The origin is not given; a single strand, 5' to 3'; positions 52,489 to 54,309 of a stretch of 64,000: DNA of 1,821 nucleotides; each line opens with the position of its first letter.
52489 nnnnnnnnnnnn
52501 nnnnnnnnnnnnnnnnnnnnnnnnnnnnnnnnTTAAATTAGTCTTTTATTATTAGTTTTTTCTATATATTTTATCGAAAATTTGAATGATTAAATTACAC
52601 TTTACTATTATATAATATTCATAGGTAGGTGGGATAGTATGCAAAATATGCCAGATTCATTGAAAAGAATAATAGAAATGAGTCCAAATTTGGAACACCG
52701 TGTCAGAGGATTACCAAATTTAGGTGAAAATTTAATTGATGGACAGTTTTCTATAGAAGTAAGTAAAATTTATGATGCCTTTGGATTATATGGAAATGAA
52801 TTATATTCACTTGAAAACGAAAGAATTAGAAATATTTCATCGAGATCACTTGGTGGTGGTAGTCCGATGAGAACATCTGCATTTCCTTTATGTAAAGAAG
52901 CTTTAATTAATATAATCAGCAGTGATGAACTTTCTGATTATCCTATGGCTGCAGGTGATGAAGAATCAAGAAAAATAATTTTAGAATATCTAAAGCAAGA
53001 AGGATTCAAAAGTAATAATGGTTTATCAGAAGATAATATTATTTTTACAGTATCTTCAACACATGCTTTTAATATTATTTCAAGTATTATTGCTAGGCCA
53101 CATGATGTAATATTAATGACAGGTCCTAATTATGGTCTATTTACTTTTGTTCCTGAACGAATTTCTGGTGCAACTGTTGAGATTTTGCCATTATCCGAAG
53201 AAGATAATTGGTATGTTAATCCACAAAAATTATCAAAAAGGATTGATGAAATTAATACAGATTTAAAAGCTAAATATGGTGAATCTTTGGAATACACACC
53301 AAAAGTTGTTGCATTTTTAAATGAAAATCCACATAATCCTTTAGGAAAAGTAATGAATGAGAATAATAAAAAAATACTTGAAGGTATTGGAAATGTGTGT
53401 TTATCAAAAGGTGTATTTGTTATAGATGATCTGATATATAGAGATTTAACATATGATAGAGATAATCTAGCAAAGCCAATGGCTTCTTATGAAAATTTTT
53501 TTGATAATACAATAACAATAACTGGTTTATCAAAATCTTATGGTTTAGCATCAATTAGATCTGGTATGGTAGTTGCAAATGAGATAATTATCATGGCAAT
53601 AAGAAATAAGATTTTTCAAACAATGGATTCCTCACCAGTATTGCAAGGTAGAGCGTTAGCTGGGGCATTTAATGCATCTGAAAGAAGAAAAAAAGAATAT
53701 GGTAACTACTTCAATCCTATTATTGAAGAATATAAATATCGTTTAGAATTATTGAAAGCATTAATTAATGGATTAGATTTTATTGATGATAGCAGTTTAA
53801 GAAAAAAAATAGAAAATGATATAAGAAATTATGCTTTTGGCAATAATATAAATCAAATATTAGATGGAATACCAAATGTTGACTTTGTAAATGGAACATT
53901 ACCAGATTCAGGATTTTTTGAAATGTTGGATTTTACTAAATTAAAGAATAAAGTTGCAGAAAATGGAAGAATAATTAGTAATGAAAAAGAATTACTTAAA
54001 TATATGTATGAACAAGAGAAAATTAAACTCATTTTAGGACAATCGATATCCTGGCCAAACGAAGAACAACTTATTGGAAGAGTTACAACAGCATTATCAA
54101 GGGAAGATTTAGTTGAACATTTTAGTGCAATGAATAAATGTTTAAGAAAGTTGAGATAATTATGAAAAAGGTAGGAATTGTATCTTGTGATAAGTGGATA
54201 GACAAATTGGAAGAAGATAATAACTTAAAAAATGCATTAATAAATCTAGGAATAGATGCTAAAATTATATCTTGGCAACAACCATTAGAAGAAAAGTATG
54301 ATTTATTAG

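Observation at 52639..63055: Orphan 12-gene operon combining ligases, aminotransferase, radical SAM, methyltransferase, kinases, Nudix enzymes and a dedicated amino-acid importer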

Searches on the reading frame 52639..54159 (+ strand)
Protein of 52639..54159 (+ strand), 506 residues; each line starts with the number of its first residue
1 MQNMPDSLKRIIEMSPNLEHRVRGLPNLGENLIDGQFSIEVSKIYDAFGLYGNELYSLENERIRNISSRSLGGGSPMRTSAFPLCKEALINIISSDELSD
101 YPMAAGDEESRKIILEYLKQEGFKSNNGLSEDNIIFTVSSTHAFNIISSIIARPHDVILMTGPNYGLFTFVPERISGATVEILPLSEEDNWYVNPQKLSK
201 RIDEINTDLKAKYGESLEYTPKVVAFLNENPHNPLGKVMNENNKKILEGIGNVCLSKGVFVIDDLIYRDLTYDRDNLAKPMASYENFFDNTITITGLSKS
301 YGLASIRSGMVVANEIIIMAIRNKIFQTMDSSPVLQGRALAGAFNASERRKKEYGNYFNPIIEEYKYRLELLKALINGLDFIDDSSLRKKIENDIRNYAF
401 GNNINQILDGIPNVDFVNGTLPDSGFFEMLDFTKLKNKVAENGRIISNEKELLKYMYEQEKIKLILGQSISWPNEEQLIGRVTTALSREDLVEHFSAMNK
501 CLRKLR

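Call 4: search_protein_families(library=pfam, proteins=[window:52639-54159:+], max_evalue=0.01)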
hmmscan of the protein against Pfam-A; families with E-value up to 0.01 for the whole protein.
window:52639-54159:+ (506 aa): 1 family
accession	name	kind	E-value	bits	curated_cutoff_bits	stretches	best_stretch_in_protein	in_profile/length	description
PF00155.27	Aminotran_1_2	-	9.1e-26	91.3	19.7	1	85-384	22-300/361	Aminotransferase class I and II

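Call 6: search_protein_families(library=ncbifam, proteins=[window:52639-54159:+], max_evalue=0.01)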
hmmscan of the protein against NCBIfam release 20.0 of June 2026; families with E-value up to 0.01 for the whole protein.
window:52639-54159:+ (506 aa): 57 families (the best 25 are shown)
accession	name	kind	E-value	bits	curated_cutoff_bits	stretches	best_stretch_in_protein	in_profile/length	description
NF041364.1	GntC_guanitoxin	equivalog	3.2e-22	78.9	415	1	98-324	30-232/356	guanitoxin biosynthesis PLP-dependent (S)-gamma-hydroxy-L-arginine cyclodehydratase GntC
NF004975.0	PRK06348.1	equivalog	5.7e-22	78.2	549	1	100-382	61-310/384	pyridoxal phosphate-dependent aminotransferase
NF004870.0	PRK06225.1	equivalog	1.5e-21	76.6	351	1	85-342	46-268/380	pyridoxal phosphate-dependent aminotransferase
NF005744.0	PRK07568.1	subfamily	1.3e-20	73.6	389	1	96-378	57-307/398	pyridoxal phosphate-dependent aminotransferase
NF005817.0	PRK07683.1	equivalog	8.4e-19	67.5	575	1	85-341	46-276/387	aminotransferase A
NF005816.0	PRK07682.1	equivalog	1.1e-18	67.1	620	1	70-337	33-273/390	aminotransferase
NF005588.0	PRK07309.1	equivalog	1.5e-18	66.9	576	1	85-329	48-266/391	pyridoxal phosphate-dependent aminotransferase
TIGR01265.1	tyr_nico_aTase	subfamily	3.7e-18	65.7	292.45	1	72-336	37-285/403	tyrosine/nicotianamine family aminotransferase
NF041091.1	asp_aminotase_Arch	equivalog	9.8e-18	64.1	550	1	87-334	47-265/376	aspartate aminotransferase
NF005593.0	PRK07324.1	equivalog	1.5e-17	63.7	476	1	127-335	76-258/373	aminotransferase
NF006756.0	PRK09276.1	subfamily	8.1e-17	61.2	507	1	84-332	48-271/387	LL-diaminopimelate aminotransferase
NF004621.0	PRK05957.1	equivalog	1.5e-16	60.2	498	1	85-374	45-305/389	pyridoxal phosphate-dependent aminotransferase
NF004937.0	PRK06290.1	equivalog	1.7e-15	56.7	585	1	104-333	80-284/410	LL-diaminopimelate aminotransferase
NF005855.0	PRK07777.1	equivalog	3.3e-15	56.3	553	1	62-347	24-284/391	pyridoxal phosphate-dependent aminotransferase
NF005305.0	PRK06836.1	equivalog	3.5e-15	56.1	376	1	85-316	52-263/396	pyridoxal phosphate-dependent aminotransferase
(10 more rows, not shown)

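Call 37: search_solved_structures(query=A4, max_evalue=1e-10)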
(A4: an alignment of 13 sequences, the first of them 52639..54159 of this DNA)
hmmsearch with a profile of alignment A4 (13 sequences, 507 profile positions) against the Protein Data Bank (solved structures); distinct sequences matched with E-value up to 1e-10: 31.
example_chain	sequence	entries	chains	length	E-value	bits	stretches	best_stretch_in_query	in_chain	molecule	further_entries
5wmk_A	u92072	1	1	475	3.4e-19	71.9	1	95-323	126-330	Bifunctional aspartate aminotransferase and glutamate/aspartate-prephenate aminotransferas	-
5wmh_A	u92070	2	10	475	4.2e-19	71.7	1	95-322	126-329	Bifunctional aspartate aminotransferase and glutamate/aspartate-prephenate aminotransferas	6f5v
5wmi_A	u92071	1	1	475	4.3e-19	71.6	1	95-323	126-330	Bifunctional aspartate aminotransferase and glutamate/aspartate-prephenate aminotransferas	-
5wml_A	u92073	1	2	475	5.3e-18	68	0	95-322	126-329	Bifunctional aspartate aminotransferase and glutamate/aspartate-prephenate aminotransferas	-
1dju_A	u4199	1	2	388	7.4e-18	67.5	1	85-351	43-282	AROMATIC AMINOTRANSFERASE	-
1gd9_A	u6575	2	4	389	9.2e-18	67.2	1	85-367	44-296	ASPARTATE AMINOTRANSFERASE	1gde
4dgt_A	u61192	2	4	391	8.3e-16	60.8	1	128-358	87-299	Putative pyridoxal phosphate-dependent transferase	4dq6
2zjg_A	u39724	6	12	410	2.1e-14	56.2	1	68-373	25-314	Kynurenine-oxoglutarate transaminase 3 | Kynurenine--oxoglutarate transaminase 3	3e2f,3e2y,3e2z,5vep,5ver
5veq_A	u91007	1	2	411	2.1e-14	56.2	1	68-373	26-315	Kynurenine--oxoglutarate transaminase 3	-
4my5_A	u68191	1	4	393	3.9e-14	55.2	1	85-328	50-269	Putative amino acid aminotransferase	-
3op7_A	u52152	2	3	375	4.6e-14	55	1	127-334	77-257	Aminotransferase class I and II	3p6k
4cvq_A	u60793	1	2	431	7.1e-14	54.4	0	82-314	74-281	GLUTAMATE-PYRUVATE AMINOTRANSFERASE ALAA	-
6qp3_A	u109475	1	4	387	3.1e-13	52.3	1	104-315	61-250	Cystathionine beta-lyase PatB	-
3pdx_A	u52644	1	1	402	7.5e-13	51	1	70-313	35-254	Tyrosine aminotransferase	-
1j32_A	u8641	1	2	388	9.4e-13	50.7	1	87-375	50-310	aspartate aminotransferase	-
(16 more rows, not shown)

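Call 47: search_protein_families(library=padloc, proteins=[window:52639-54159:+], max_evalue=0.001)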
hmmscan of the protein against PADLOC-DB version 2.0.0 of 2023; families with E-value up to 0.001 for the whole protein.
window:52639-54159:+ (506 aa): 0 families
